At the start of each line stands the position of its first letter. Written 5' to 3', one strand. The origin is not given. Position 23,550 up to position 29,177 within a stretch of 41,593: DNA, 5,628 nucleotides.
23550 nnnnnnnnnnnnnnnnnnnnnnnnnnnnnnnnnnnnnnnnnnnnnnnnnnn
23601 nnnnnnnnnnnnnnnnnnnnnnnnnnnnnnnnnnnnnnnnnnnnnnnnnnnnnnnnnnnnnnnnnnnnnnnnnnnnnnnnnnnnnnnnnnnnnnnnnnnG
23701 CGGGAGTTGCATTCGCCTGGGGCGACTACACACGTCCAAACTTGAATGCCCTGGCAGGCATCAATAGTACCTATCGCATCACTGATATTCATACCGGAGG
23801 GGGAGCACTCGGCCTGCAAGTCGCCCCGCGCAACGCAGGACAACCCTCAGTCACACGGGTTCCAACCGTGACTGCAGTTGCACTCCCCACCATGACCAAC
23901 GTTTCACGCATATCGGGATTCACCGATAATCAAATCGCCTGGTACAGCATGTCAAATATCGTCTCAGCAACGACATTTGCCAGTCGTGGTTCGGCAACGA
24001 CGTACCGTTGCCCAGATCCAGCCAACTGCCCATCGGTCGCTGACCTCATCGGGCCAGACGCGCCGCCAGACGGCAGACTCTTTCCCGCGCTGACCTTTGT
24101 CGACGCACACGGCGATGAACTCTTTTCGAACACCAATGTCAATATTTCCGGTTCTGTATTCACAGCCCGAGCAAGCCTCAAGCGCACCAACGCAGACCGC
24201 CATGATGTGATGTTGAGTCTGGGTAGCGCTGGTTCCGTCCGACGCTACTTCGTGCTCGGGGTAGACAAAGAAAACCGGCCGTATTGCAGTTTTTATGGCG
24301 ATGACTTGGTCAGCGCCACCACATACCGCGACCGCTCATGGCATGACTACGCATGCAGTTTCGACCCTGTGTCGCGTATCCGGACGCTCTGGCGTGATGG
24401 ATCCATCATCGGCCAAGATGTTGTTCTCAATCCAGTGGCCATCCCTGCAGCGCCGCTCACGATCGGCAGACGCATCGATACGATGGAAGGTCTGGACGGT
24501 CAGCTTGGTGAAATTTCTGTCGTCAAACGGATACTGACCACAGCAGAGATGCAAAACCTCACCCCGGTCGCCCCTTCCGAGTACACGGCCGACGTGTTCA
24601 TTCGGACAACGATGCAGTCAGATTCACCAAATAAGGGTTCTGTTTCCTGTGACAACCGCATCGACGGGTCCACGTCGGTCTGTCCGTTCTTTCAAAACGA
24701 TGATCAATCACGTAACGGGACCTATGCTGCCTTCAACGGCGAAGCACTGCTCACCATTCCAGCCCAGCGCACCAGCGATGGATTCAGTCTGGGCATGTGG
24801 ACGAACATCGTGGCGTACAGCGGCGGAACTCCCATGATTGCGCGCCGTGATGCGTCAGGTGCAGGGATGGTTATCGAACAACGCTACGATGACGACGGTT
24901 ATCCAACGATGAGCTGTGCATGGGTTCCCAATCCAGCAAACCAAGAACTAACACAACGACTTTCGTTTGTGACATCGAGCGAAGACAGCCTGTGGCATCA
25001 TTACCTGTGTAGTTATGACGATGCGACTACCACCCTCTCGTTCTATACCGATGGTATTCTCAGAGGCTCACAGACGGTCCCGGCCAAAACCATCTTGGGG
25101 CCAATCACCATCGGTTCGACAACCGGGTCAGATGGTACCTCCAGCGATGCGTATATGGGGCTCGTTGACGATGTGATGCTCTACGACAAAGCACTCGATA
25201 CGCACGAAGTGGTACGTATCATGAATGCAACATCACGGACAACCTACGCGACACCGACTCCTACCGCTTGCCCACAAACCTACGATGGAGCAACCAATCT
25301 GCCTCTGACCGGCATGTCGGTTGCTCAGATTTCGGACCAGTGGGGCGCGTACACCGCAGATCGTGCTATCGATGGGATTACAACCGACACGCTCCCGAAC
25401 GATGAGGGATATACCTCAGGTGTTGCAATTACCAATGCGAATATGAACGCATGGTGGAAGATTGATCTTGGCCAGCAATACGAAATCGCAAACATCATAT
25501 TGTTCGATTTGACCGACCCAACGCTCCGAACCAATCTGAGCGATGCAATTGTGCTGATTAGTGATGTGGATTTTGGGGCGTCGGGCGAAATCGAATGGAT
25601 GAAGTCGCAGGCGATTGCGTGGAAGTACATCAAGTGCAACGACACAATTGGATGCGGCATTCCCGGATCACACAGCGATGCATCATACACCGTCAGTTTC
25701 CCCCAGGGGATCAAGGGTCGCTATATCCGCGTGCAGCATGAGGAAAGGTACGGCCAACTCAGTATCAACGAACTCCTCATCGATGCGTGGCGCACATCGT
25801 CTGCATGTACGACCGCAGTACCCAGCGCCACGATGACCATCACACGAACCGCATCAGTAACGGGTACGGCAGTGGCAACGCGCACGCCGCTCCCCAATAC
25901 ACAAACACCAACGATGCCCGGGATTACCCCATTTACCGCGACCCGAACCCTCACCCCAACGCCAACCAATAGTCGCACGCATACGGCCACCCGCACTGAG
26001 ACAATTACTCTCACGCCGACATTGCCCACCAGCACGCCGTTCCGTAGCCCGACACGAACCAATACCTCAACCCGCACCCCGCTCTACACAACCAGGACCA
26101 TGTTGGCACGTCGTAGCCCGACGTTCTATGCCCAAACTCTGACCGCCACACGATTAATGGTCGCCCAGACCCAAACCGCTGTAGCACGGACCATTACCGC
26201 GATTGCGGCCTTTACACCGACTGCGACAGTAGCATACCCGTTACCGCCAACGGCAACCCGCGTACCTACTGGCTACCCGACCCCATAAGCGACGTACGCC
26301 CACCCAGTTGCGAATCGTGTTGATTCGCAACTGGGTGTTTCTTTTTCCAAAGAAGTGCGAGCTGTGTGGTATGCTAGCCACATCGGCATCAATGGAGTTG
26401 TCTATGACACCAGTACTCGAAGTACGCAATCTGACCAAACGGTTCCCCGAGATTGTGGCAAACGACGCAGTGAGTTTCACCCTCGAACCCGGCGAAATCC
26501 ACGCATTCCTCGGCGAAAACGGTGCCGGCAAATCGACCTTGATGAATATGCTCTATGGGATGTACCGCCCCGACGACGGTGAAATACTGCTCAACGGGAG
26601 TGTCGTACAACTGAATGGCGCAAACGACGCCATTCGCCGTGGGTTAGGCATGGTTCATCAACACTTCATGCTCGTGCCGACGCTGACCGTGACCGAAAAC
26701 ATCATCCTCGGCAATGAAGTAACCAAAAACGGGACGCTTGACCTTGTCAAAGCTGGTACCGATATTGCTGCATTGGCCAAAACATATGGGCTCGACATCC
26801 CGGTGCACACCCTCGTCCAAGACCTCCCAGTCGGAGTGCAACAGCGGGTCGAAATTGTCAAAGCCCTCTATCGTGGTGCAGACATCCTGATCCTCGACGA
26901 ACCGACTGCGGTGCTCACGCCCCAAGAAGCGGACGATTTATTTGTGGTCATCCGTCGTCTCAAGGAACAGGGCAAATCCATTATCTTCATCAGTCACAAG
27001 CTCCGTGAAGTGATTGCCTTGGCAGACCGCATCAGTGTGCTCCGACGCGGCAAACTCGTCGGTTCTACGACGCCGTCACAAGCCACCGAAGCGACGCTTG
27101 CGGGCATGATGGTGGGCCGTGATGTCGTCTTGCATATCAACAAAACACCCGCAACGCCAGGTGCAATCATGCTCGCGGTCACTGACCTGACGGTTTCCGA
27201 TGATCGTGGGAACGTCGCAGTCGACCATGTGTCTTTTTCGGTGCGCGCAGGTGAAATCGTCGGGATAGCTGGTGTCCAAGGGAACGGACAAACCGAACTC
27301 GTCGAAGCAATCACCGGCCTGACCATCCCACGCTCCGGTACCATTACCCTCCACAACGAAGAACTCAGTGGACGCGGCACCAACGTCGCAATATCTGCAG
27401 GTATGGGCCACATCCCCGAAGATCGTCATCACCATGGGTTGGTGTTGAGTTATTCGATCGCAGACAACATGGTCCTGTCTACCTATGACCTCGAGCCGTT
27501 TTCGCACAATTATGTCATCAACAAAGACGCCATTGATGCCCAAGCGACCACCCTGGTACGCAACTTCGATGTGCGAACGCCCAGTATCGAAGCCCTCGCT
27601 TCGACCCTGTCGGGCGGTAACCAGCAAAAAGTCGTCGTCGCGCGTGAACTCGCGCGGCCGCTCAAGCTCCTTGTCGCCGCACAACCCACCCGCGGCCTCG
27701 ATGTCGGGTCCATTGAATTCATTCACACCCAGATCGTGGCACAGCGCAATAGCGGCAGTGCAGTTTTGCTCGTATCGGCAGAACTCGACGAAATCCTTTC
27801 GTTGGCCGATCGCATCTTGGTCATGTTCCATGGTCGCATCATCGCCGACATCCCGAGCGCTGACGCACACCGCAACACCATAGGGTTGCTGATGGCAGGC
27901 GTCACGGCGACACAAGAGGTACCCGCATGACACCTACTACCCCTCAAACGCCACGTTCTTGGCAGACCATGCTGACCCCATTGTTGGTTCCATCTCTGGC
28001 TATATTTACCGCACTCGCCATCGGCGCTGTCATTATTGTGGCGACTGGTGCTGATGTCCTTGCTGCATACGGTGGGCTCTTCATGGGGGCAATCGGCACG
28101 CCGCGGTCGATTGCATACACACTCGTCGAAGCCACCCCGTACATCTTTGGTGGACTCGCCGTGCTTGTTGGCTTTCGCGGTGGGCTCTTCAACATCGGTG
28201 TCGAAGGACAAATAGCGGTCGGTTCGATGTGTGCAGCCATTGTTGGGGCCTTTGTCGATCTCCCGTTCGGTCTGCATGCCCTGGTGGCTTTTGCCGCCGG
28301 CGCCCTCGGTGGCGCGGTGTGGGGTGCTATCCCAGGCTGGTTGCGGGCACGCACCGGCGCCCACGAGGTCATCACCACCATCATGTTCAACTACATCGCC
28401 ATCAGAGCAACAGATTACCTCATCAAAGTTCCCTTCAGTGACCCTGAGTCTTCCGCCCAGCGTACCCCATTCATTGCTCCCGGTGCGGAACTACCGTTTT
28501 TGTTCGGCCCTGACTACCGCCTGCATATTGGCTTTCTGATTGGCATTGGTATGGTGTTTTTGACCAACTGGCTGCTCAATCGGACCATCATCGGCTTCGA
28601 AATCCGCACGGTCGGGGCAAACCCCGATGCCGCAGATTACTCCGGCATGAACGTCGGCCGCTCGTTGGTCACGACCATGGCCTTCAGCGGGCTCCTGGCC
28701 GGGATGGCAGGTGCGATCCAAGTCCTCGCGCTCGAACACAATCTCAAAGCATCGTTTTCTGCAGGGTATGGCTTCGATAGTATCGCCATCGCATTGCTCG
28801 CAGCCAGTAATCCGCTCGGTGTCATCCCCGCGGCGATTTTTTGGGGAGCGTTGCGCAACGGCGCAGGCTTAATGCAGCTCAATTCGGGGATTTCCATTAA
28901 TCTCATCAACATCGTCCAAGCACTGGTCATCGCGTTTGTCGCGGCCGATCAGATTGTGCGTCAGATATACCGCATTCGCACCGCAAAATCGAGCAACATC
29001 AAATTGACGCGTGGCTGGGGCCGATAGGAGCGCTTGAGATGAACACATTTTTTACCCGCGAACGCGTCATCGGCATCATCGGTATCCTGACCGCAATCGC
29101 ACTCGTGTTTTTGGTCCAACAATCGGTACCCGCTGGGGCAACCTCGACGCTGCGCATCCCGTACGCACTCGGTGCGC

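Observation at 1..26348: Tandem giant 'mega-lectin' gene pair (membrane-embedded >=6.4k-aa protein plus secreted 2.3k-aa protein) as a candidate undescribed cell-surface system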

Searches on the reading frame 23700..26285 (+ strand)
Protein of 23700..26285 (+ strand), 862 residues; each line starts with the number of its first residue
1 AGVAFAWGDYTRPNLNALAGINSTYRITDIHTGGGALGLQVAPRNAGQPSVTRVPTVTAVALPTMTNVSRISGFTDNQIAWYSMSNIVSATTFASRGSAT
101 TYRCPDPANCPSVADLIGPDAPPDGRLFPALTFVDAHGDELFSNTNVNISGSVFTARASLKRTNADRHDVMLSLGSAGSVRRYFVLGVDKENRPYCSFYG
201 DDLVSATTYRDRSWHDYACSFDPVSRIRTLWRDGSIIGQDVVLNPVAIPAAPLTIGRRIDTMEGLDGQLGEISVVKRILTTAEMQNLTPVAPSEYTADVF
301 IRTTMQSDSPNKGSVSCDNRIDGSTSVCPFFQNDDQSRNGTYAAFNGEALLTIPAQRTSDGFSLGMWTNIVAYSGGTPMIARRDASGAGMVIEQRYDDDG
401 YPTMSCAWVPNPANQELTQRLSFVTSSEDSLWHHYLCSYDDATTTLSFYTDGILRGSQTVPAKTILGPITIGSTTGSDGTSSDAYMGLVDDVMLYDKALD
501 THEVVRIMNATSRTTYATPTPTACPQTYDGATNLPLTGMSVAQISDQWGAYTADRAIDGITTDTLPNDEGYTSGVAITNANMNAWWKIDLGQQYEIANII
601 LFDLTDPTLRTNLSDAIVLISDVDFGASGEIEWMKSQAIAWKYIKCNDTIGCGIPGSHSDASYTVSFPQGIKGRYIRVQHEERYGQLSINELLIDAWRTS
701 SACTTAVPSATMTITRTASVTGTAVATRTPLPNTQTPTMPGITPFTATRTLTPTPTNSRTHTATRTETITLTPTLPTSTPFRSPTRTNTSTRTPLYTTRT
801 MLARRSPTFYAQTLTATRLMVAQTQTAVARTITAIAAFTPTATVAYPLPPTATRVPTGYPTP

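Call 31: search_protein_families(library=ncbifam, proteins=[window:23700-26285:+], max_evalue=0.1)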
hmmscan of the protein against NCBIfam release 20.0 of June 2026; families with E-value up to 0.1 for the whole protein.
window:23700-26285:+ (862 aa): 1 family
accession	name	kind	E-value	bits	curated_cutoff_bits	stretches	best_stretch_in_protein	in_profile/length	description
NF052521.1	TafC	equivalog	0.044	12.9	410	0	462-510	314-362/373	TafC family fimbrial protein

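Call 68: find_related_loci(query=A4, collection=metagenome_contigs, flank=10000)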
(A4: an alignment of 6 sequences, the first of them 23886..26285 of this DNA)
Query A4 (800 aa) in metagenome_contigs; peptide patterns used: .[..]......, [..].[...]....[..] (x = any residue, [..] = any of these).
94 stretches matched a pattern; 4 encode a relative of the query (tblastn E <= 1e-3); 4 distinct loci.
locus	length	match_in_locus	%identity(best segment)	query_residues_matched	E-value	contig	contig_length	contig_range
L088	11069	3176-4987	40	1-789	4e-107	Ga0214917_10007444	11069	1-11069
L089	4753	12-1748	41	36-800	1e-98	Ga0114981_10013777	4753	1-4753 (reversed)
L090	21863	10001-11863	37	1-800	1e-90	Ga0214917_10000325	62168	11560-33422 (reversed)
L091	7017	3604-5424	33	15-800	2e-69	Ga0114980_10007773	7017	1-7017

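Call 82: search_protein_families(library=pfam, proteins=[L090:12162-13694:+], max_evalue=0.01)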
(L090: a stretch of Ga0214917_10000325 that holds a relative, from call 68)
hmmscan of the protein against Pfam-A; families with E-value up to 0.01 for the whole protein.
L090:12162-13694:+ (511 aa): 4 families
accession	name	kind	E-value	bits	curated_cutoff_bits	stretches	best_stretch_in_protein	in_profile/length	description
PF00005.33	ABC_tran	-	1.5e-52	178.2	25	2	26-173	3-137/137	ABC transporter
PF13555.12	AAA_29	-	0.00051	20.2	27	0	28-55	16-43/61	P-loop containing region of AAA domain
PF13304.12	AAA_21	-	0.00063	20.3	27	0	36-57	1-22/304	AAA domain, putative AbiEii toxin, Type IV TA system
PF03193.22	RsgA_GTPase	-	0.0023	18.2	30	1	25-56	98-128/174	RsgA GTPase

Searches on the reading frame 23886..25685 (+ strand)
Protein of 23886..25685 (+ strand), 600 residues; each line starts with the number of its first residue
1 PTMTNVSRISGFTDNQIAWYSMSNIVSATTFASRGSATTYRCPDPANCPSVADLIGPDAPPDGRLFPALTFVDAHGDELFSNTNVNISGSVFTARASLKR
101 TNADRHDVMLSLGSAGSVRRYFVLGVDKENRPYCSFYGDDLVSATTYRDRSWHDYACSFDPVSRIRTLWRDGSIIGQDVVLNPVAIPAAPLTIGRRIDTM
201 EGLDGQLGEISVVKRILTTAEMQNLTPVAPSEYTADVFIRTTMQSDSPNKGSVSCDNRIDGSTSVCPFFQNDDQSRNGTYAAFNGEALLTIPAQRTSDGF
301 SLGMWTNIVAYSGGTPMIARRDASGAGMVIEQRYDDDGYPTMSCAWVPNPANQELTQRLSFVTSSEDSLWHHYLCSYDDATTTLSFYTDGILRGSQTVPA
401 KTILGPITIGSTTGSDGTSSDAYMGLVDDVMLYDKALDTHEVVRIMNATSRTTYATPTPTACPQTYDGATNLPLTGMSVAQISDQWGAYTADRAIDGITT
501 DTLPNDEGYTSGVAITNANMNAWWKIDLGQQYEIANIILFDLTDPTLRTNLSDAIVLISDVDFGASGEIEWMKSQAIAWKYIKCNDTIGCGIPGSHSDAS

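Call 75: search_protein_families(library=pfam, proteins=[window:23886-25685:+], max_evalue=0.01)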
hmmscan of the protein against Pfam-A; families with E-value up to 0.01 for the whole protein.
window:23886-25685:+ (600 aa): 3 families
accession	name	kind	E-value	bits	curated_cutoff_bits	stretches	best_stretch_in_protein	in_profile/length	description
PF13385.13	Laminin_G_3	-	4.1e-27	95.6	27.6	2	289-442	7-150/151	Concanavalin A-like lectin/glucanases superfamily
PF22633.2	F5_F8_type_C_2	-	7.9e-06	26.8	27.8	1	494-564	2-60/91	NedA-like, galactose-binding domain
PF00754.31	F5_F8_type_C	-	0.0024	18.4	28.2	0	480-544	3-57/127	F5/8 type C domain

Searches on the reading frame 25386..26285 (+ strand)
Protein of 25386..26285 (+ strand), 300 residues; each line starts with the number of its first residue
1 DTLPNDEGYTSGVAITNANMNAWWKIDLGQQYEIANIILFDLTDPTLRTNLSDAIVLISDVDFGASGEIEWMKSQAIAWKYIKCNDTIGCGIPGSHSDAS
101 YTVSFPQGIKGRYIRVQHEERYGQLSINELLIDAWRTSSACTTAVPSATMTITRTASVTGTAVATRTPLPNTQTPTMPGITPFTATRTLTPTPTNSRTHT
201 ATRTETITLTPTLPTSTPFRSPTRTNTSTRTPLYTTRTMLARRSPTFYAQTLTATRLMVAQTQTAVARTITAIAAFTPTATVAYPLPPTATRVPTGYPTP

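Call 75: search_protein_families(library=pfam, proteins=[window:25386-26285:+], max_evalue=0.01)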
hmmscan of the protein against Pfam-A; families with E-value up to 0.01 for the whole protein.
window:25386-26285:+ (300 aa): 2 families
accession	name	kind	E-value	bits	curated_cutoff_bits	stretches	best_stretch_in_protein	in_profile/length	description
PF22633.2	F5_F8_type_C_2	-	1.1e-06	29.6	27.8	1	12-116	10-91/91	NedA-like, galactose-binding domain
PF00754.31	F5_F8_type_C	-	8.9e-06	26.3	28.2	1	18-123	31-117/127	F5/8 type C domain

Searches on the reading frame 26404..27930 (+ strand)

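Call 8: search_protein_families(library=pfam, proteins=[window:26404-27930:+], max_evalue=0.001)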
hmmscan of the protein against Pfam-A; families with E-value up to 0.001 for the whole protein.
window:26404-27930:+ (508 aa): 3 families
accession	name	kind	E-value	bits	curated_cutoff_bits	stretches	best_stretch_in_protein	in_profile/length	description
PF00005.33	ABC_tran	-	4.4e-52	176.8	25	2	22-169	3-137/137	ABC transporter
PF13555.12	AAA_29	-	0.00025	21.1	27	0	23-47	15-39/61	P-loop containing region of AAA domain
PF13304.12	AAA_21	-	0.00049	20.7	27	0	32-53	1-22/304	AAA domain, putative AbiEii toxin, Type IV TA system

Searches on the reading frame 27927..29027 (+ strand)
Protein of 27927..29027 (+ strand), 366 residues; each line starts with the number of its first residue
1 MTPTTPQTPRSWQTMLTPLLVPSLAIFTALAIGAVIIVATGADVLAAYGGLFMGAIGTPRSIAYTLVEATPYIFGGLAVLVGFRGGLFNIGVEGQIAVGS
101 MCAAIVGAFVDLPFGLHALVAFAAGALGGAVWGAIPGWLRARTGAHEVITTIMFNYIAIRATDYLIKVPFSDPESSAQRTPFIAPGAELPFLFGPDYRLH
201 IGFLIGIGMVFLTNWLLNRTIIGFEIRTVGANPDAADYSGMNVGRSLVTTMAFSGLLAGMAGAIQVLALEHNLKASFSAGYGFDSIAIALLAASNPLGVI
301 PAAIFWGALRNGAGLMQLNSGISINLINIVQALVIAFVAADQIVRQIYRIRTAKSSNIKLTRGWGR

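Call 8: search_protein_families(library=pfam, proteins=[window:27927-29027:+], max_evalue=0.001)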
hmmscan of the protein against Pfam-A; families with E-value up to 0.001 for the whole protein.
window:27927-29027:+ (366 aa): 1 family
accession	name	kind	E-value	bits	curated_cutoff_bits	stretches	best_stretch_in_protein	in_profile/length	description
PF02653.21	BPD_transp_2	-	2.2e-41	142.2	26.8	1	62-338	2-268/269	Branched-chain amino acid transport system / permease component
